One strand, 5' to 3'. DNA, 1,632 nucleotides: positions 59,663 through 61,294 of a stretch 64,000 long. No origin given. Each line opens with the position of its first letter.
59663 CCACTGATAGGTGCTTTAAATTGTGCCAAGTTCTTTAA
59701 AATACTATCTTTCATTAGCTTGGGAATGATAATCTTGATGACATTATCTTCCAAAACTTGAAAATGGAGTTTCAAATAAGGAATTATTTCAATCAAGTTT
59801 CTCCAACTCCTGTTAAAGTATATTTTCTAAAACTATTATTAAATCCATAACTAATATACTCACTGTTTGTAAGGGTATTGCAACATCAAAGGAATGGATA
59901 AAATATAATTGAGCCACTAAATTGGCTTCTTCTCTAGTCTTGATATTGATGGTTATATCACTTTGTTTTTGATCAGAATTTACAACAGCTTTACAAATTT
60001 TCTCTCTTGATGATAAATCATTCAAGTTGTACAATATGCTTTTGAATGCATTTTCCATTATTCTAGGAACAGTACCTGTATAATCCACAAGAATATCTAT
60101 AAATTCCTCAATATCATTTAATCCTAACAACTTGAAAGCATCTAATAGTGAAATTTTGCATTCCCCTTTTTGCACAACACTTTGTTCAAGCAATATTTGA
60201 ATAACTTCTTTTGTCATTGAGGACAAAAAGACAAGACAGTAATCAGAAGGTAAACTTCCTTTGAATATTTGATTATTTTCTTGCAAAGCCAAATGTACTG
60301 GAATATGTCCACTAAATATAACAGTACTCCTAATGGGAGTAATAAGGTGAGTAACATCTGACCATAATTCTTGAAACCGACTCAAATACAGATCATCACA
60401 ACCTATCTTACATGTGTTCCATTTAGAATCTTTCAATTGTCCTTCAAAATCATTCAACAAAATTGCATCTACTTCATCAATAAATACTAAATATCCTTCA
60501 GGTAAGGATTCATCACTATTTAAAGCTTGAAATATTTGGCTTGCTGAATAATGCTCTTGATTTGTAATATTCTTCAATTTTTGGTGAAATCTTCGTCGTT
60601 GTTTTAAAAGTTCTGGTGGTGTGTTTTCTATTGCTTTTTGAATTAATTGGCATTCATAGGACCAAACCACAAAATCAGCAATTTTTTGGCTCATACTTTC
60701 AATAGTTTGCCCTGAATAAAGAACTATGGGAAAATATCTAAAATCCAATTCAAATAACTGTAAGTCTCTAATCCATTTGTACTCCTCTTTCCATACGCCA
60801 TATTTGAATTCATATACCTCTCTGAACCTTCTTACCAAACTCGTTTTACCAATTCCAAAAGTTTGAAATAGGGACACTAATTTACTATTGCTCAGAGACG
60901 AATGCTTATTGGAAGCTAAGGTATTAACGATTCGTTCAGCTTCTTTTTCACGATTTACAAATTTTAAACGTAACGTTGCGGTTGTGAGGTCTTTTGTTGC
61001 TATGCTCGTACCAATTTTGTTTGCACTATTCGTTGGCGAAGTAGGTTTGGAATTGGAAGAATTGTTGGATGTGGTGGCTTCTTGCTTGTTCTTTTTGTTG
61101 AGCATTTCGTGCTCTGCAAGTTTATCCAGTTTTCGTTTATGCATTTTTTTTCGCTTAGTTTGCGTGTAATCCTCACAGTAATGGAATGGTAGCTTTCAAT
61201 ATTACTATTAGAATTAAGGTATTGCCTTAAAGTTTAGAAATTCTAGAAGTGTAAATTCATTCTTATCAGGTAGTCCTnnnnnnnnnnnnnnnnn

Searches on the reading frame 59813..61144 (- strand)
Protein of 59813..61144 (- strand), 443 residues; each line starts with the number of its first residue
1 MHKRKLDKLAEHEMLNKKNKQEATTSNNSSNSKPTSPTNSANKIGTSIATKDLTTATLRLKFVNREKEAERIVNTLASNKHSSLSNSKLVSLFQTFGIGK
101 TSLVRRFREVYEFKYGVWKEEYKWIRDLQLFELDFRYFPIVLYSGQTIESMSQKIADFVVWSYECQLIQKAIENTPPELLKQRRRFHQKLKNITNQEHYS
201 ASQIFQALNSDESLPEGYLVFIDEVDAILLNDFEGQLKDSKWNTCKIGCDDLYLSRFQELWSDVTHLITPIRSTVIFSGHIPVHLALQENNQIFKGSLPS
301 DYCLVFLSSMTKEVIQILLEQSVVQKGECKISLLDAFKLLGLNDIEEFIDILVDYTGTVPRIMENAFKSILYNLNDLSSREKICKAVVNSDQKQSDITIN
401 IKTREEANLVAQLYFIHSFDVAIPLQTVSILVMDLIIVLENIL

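Call 3: search_protein_families(library=pfam, proteins=[window:59813-61144:-], max_evalue=1)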
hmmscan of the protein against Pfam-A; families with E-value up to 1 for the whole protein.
window:59813-61144:- (443 aa): 1 family
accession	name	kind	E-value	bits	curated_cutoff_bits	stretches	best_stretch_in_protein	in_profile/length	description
PF07728.20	AAA_5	-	0.052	14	22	0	173-228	35-78/139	AAA domain (dynein-related subfamily)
